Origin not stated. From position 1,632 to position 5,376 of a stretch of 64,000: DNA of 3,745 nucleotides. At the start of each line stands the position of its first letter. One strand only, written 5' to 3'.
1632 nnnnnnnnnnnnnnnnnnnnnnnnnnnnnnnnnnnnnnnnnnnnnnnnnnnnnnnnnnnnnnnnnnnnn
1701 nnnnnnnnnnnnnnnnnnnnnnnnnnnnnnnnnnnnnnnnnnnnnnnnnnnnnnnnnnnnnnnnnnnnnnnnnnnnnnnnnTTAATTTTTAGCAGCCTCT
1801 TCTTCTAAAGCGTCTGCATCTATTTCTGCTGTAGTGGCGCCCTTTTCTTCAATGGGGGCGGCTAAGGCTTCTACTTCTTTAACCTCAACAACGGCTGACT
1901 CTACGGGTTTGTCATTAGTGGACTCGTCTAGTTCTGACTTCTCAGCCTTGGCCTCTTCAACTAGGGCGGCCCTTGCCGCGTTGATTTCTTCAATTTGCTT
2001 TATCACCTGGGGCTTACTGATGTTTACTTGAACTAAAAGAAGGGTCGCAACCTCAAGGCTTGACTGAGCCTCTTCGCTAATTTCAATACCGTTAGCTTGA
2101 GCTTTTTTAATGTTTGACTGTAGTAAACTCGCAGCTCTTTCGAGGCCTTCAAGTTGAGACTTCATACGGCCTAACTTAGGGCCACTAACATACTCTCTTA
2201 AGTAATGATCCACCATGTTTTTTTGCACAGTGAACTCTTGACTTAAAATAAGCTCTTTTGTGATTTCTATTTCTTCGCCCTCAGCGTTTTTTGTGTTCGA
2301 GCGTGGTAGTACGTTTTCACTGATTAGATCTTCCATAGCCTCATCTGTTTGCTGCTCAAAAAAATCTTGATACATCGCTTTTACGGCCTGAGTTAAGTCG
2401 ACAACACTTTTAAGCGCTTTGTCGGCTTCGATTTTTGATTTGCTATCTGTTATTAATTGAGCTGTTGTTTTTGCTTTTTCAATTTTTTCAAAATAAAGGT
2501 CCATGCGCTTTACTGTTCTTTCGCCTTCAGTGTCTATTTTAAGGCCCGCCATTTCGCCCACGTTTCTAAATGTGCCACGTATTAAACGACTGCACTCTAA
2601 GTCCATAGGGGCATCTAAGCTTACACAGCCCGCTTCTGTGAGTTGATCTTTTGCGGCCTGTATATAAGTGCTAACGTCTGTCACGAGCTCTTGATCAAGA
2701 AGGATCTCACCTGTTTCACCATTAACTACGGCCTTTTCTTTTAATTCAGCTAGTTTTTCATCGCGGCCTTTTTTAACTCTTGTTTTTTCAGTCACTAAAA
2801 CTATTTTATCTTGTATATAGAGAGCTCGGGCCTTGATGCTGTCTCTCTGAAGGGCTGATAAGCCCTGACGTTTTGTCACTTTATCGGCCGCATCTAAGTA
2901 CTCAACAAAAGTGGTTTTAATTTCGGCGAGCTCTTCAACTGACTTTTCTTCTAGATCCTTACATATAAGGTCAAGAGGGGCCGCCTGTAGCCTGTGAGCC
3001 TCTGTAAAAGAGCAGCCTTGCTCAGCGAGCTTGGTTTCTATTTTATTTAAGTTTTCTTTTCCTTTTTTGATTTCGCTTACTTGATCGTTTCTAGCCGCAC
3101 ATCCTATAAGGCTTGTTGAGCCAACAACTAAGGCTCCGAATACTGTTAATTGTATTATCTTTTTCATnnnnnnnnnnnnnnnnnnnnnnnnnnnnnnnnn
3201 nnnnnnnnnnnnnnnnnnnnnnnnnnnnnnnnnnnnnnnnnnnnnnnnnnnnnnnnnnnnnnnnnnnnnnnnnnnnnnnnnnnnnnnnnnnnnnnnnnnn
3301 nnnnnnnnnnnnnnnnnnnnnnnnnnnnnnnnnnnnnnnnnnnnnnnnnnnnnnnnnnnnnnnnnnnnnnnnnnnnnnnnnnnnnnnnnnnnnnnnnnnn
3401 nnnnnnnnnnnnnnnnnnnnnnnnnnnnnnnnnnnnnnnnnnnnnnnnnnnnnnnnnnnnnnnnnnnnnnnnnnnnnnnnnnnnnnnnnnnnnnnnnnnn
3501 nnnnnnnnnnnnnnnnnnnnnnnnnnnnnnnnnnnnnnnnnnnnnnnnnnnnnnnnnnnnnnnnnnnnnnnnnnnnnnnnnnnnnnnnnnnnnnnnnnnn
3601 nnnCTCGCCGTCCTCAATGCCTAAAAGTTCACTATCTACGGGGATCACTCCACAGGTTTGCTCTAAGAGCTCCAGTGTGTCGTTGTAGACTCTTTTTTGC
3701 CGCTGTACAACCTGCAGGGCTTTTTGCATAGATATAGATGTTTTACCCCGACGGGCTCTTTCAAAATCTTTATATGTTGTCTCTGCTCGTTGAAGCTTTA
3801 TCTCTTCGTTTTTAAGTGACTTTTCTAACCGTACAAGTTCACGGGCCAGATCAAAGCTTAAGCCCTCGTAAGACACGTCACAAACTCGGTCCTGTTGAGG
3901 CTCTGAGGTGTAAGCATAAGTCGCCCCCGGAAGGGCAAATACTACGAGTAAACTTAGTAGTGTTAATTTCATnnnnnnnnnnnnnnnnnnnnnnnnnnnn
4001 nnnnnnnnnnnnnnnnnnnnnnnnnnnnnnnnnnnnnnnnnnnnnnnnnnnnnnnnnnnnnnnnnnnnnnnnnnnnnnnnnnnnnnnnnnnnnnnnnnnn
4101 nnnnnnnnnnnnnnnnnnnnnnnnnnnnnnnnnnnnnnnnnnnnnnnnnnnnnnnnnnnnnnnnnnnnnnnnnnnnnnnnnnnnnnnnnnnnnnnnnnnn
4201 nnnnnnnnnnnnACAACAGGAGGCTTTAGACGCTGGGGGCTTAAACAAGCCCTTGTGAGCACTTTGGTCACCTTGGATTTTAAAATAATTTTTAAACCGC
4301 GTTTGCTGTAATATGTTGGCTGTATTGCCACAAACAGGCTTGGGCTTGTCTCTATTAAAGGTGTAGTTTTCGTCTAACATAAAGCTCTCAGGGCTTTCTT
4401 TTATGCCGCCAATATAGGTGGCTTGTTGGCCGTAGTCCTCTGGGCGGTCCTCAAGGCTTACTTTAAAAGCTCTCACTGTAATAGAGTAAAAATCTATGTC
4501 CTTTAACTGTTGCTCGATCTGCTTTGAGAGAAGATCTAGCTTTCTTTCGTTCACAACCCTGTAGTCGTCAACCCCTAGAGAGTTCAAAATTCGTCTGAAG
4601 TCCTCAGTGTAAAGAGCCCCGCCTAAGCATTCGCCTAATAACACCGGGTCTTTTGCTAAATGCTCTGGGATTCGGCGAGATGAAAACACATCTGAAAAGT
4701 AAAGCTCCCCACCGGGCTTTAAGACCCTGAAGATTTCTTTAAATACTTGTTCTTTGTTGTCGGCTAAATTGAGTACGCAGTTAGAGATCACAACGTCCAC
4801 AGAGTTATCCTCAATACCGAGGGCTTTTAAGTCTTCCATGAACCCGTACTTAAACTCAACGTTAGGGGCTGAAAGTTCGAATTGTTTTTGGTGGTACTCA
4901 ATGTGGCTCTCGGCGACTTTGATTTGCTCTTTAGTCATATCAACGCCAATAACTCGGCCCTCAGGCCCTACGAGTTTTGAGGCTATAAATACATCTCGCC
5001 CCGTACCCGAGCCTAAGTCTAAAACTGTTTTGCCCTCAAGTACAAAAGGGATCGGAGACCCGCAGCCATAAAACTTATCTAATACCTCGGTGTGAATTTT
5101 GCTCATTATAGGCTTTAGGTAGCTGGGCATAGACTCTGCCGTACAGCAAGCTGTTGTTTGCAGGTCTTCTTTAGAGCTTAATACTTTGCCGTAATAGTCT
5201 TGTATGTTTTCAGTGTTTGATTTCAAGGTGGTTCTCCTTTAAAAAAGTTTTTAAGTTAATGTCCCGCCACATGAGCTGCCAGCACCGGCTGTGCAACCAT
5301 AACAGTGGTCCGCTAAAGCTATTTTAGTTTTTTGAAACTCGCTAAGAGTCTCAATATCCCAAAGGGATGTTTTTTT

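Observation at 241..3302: Tandem paralogous Cys-patterned lipoproteins, each behind its own near-consensus sigma-54 promoter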

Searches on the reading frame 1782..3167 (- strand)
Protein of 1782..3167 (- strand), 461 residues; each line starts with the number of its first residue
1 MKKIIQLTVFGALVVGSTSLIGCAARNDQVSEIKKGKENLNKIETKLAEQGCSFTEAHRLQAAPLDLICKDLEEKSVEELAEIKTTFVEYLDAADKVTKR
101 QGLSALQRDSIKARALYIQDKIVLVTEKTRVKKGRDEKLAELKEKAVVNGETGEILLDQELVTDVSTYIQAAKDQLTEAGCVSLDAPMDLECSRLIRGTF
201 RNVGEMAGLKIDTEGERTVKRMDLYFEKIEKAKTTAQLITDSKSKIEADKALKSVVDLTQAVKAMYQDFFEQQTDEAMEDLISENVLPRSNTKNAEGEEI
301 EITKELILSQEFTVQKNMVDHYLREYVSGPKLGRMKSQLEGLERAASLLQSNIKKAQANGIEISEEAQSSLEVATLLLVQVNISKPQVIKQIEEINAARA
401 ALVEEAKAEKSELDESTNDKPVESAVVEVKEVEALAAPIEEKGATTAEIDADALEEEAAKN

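Call 4: search_protein_families(library=pfam, proteins=[window:1785-3167:-], max_evalue=1)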
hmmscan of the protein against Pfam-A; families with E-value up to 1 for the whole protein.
window:1785-3167:- (461 aa): 0 families

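Call 15: search_protein_families(library=ncbifam, proteins=[window:1785-3167:-], max_evalue=0.01)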
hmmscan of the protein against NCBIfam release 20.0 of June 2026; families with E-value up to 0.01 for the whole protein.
window:1785-3167:- (461 aa): 0 families

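Call 22: find_encoding_contigs(protein=window:1782-3167:-, flank=3000, max_places=3)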
Protein window:1782-3167:- (461 aa): no gene with exactly this product is on record in the collection.

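Call 45: find_homologous_proteins(query=window:1992-3167:-, max_evalue=0.01)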
Query window:1992-3167:- (392 aa): 1 proteins with E <= 0.01 among 8000 candidates.
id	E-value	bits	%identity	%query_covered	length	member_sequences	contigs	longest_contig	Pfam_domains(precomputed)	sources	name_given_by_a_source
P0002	1.2e-238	809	100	100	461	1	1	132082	-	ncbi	-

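Call 59: search_protein_families(library=phrogs, proteins=[window:1785-3167:-], max_evalue=1)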
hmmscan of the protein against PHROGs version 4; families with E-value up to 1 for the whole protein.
window:1785-3167:- (461 aa): 6 families
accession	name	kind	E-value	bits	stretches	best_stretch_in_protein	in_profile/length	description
phrog_4284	-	unknown function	0.13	13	0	251-284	9-42/171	-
phrog_34385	-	unknown function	0.16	13.6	1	216-253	33-70/108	-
phrog_5085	-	unknown function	0.25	12.9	0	147-179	45-77/106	-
phrog_34414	-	unknown function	0.45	11.8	1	9-56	4-50/132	-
phrog_6190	-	unknown function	0.49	11.5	0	49-86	8-45/55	-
phrog_13725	-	unknown function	0.72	10.8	0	218-256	43-80/150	-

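Call 60: search_protein_families(library=padloc, proteins=[window:1785-3167:-], max_evalue=1)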
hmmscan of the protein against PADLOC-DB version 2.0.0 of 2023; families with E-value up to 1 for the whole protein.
window:1785-3167:- (461 aa): 0 families

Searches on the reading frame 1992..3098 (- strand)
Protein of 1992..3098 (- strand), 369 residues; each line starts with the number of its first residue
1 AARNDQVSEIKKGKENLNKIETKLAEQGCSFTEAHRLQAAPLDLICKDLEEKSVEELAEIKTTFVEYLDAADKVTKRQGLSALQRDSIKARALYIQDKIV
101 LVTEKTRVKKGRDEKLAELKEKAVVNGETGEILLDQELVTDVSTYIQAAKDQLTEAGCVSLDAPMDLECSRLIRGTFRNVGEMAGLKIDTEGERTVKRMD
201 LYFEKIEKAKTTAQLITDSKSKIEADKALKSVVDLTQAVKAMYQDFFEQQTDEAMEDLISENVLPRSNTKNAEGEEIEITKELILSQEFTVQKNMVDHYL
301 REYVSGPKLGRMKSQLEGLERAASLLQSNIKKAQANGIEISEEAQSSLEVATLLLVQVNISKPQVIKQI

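Call 51: predict_structure(alignment_id=A6)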
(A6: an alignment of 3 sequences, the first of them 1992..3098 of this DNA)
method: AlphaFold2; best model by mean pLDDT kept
length: 369 residues; sequences in the alignment: 3
mean_pLDDT: 56.3   pTM: 0.43
mean pLDDT of the five models: 56.3, 50.8, 47.2, 46.1, 41.4
residues with pLDDT >= 90: 0; 70-90: 88; 50-70: 140; < 50: 141
segments of 3 or more residues with pLDDT < 50: 1-6, 33-43, 97-105, 161-167, 170-191, 257-320, 350-369
pLDDT, mean of each block of 10 residues (from residue 1): 47 74 76 38 55 69 74 63 56 52 51 66 60 81 83 66 46 31 35 60 78 82 83 68 62 48 36 42 37 36 42 48 54 58 54 40 26
secondary structure, 60 per line:
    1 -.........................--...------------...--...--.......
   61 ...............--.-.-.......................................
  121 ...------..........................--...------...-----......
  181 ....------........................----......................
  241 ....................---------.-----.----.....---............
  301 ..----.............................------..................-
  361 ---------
elements in order: H2-26 E29-31 E44-46 H54-75 H82-123 H130-155 E158-160 E167-169 H175-184 H191-214 H219-260 H281-285 H289-302 H307-335 H342-359

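Call 55: fold_search(model_id=the predicted structure, library=pdb)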
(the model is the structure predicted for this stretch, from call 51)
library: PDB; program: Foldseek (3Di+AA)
matches with E <= 10: 276; with E <= 0.001: 0
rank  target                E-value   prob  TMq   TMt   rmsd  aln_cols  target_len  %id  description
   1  9mg8_B                9.3e-02  0.41  0.19  0.19  19.4       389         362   14  Crystal Structure of b-iTHR-110 (released 2025-12-17)
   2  7rdr_A                1.1e-01  0.21  0.13  0.11  22.7       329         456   12  Circular tandem repeat protein with novel repeat topology and enhanced subunit contact surfaces (released 2021-09-01)
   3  3kbu_B                1.5e-01  0.30  0.17  0.20  32.6       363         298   14  Crystal structure of the ankyrin binding domain of human erythroid beta spectrin (repeats 13-15) in complex with the s (released 2010-02-02)
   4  9mg8_A                1.7e-01  0.41  0.23  0.23  20.4       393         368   14  Crystal Structure of b-iTHR-110 (released 2025-12-17)
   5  8v3b_a                1.8e-01  0.13  0.11  0.10  23.4       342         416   15  Computational Designed Nanocage O43_129_+4 (released 2024-03-13)
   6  5lg4_A                1.8e-01  0.84  0.24  0.40  12.0       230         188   10  Crystal structure of the Sec3/Sso2 complex at 2.9 angstrom resolution (released 2017-02-08)
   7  8i7o_A2               3.0e-01  0.10  0.12  0.13  50.2       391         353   12  In situ structure of axonemal doublet microtubules in mouse sperm with 16-nm repeat (released 2023-10-11)
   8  9efi_A                3.2e-01  0.30  0.20  0.11  27.2       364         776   12  VIP3Cb1 Protoxin Structure (released 2025-06-18)
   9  3kbt_B                3.3e-01  0.21  0.17  0.20  32.2       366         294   14  Crystal structure of the ankyrin binding domain of human erythroid beta spectrin (repeats 13-15) in complex with the s (released 2010-02-02)
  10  9y93_A                3.5e-01  0.14  0.13  0.16  24.2       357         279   11  Tetrameric InvE from Salmonella Typhimurium (released 2026-01-21)
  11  8btq_A                3.6e-01  0.35  0.18  0.26  19.3       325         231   11  Small molecule stabilizer for 14-3-3/ChREBP (Cmd1-soaking) (released 2024-05-01)
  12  4tql_A                3.6e-01  0.13  0.11  0.16  33.2       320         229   12  Computationally designed three helix bundle (released 2014-10-15)
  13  6rhc_A                3.8e-01  0.28  0.17  0.24  19.7       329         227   10  Fragment AZ-003 binding at the TAZpS89/14-3-3 sigma interface (released 2020-06-17)
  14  5m4y_C                4.0e-01  0.63  0.24  0.39  11.7       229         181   10  Crystal structure of the Sec3/Sso2 complex at 2.20 angstrom resolution (released 2017-02-08)
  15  4zlh_B                4.0e-01  0.08  0.10  0.11  23.8       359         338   12  Structure of the LapB cytoplasmic domain at 2 angstroms (released 2015-11-11)
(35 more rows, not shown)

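Call 75: fold_search(model_id=the predicted structure, library=viral)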
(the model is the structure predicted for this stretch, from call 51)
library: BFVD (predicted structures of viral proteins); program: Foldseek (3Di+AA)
matches with E <= 10: 314; with E <= 0.001: 0
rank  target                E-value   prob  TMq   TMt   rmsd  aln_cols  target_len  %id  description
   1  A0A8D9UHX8            5.2e-02  0.69  0.16  0.24  26.5       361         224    8  Uncharacterized protein [Bacteriophage sp.]
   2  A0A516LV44            8.5e-02  0.38  0.16  0.08  33.0       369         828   15  (no name in the UniProt tables at hand)
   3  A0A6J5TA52            1.5e-01  0.16  0.13  0.07  35.9       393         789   12  Uncharacterized protein [uncultured Caudovirales phage]
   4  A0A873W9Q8            1.7e-01  0.30  0.19  0.13  49.1       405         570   10  (no name in the UniProt tables at hand)
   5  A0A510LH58            1.7e-01  0.11  0.12  0.08  41.9       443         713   12  (no name in the UniProt tables at hand)
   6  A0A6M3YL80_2          1.9e-01  0.20  0.16  0.06  72.3       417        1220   13  (no name in the UniProt tables at hand)
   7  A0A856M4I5            2.0e-01  0.21  0.18  0.19  27.7       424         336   11  (no name in the UniProt tables at hand)
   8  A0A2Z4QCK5            2.5e-01  0.20  0.17  0.06  45.0       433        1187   13  (no name in the UniProt tables at hand)
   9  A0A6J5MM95            2.7e-01  0.11  0.14  0.10  42.0       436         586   11  Uncharacterized protein [uncultured Caudovirales phage]
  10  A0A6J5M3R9            4.0e-01  0.08  0.13  0.09  33.8       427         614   10  Uncharacterized protein [uncultured Caudovirales phage]
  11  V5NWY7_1              4.2e-01  0.20  0.21  0.07  40.2       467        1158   14  F-UL-36 protein [Chelonid alphaherpesvirus 5]
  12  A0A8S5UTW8            4.4e-01  0.10  0.14  0.10  23.8       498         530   15  Tail tape measure [Myoviridae sp. ctvxP16]
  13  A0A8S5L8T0            4.6e-01  0.25  0.22  0.09  46.6       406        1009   11  Tail tape measure protein [Myoviridae sp. ctuYn2]
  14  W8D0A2                4.8e-01  0.11  0.16  0.14  28.4       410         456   10  Uncharacterized protein [Erwinia phage PhiEaH1]
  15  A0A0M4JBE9            4.8e-01  0.11  0.16  0.13  27.4       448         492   12  (no name in the UniProt tables at hand)
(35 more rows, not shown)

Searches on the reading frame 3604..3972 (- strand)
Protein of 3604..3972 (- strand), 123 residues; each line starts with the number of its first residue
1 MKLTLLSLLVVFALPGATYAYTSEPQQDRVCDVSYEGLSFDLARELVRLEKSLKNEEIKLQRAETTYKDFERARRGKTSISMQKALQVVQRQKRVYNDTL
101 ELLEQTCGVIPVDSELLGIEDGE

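Call 15: search_protein_families(library=ncbifam, proteins=[window:3604-3972:-], max_evalue=0.01)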
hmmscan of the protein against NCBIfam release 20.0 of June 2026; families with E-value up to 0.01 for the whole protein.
window:3604-3972:- (123 aa): 0 families

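Call 32: search_protein_families(library=pfam, proteins=[window:3604-3972:-], max_evalue=0.001)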
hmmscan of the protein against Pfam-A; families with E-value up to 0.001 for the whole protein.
window:3604-3972:- (123 aa): 0 families

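Call 59: search_protein_families(library=phrogs, proteins=[window:3604-3972:-], max_evalue=1)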
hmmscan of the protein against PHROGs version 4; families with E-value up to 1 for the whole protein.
window:3604-3972:- (123 aa): 3 families
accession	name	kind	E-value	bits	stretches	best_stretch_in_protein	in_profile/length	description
phrog_24319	-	unknown function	0.0096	17.3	1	40-74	3-37/92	-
phrog_38612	-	unknown function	0.081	13.7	1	33-83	5-54/75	-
phrog_13322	-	unknown function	0.19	12.8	1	51-97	9-55/128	-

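Call 60: search_protein_families(library=padloc, proteins=[window:3604-3972:-], max_evalue=1)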
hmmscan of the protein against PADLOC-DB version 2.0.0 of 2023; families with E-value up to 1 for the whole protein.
window:3604-3972:- (123 aa): 1 family
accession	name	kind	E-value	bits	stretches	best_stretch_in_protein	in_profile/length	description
PDLC01193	Cas11b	-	0.0046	14.9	1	40-98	5-55/164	CAS-I-B; effector_SS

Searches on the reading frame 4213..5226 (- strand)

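Call 15: search_protein_families(library=ncbifam, proteins=[window:4213-5226:-], max_evalue=0.01)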
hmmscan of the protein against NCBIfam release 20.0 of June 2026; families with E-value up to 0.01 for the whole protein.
window:4213-5226:- (338 aa): 46 families (the best 25 are shown)
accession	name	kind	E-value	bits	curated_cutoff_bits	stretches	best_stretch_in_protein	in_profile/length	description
NF008823.0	PRK11873.1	subfamily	1.5e-58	198.5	263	1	4-256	7-268/272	arsenite methyltransferase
NF040538.1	methyl_ArsM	equivalog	5.5e-55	187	500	2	138-338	167-355/356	arsinothricin biosynthesis methyltransferase ArsM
NF041537.1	ArsM_AhpD_UU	exception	4.2e-38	131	510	1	35-228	45-231/345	arsenite methyltransferase/AhpD domain selenoprotein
NF047649.1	MTase_UXPK_star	exception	1.4e-36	126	460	1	6-218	15-222/283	methyltransferase/UXPK-star double selenoprotein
NF041536.1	ArsM_DUF2284_UU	exception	6.4e-35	120.4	575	1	6-229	15-232/459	arsenite methyltransferase/DUF2284 domain selenoprotein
NF038099.1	AsSugarArsM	exception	3.4e-34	118.5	400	1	8-311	6-303/321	arsenosugar biosynthesis arsenite methyltransferase ArsM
NF045667.1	MTase_DVU1556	equivalog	7e-19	68.1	155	1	64-218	22-159/213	DVU_1556 family methyltransferase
NF040539.1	AST_met_ArsM_2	exception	2.6e-17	63.5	240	1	66-226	58-212/262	putative arsinothricin biosynthesis methyltransferase ArsM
TIGR02072.1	BioC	equivalog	3.7e-15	56.4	184.95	1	65-181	35-136/244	malonyl-ACP O-methyltransferase BioC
NF001244.0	PRK00216.1-5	equivalog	7.4e-14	51.6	216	1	64-180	48-156/236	bifunctional demethylmenaquinone methyltransferase/2-methoxy-6-polyprenyl-1,4-benzoquinol methylase UbiE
NF052510.1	methyltran_MpqE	exception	8.3e-13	48.3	335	1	64-175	46-149/234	methyl-plastoquinone biosynthesis methyltransferase MpqE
TIGR01934.1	MenG_MenH_UbiE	subfamily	4e-12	45.9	158.35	1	64-182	39-146/223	ubiquinone/menaquinone biosynthesis methyltransferase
TIGR01983.1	UbiG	equivalog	2.2e-11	43.5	102.95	1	62-179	47-153/228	bifunctional 2-polyprenyl-6-hydroxyphenol methylase/3-demethylubiquinol 3-O-methyltransferase UbiG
TIGR02752.1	MenG_heptapren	equivalog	2.8e-11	43.4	419.85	1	62-175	43-147/231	demethylmenaquinone methyltransferase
NF001240.0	PRK00216.1-1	equivalog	3.6e-11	42.6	378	1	62-178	61-169/251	bifunctional demethylmenaquinone methyltransferase/2-methoxy-6-polyprenyl-1,4-benzoquinol methylase UbiE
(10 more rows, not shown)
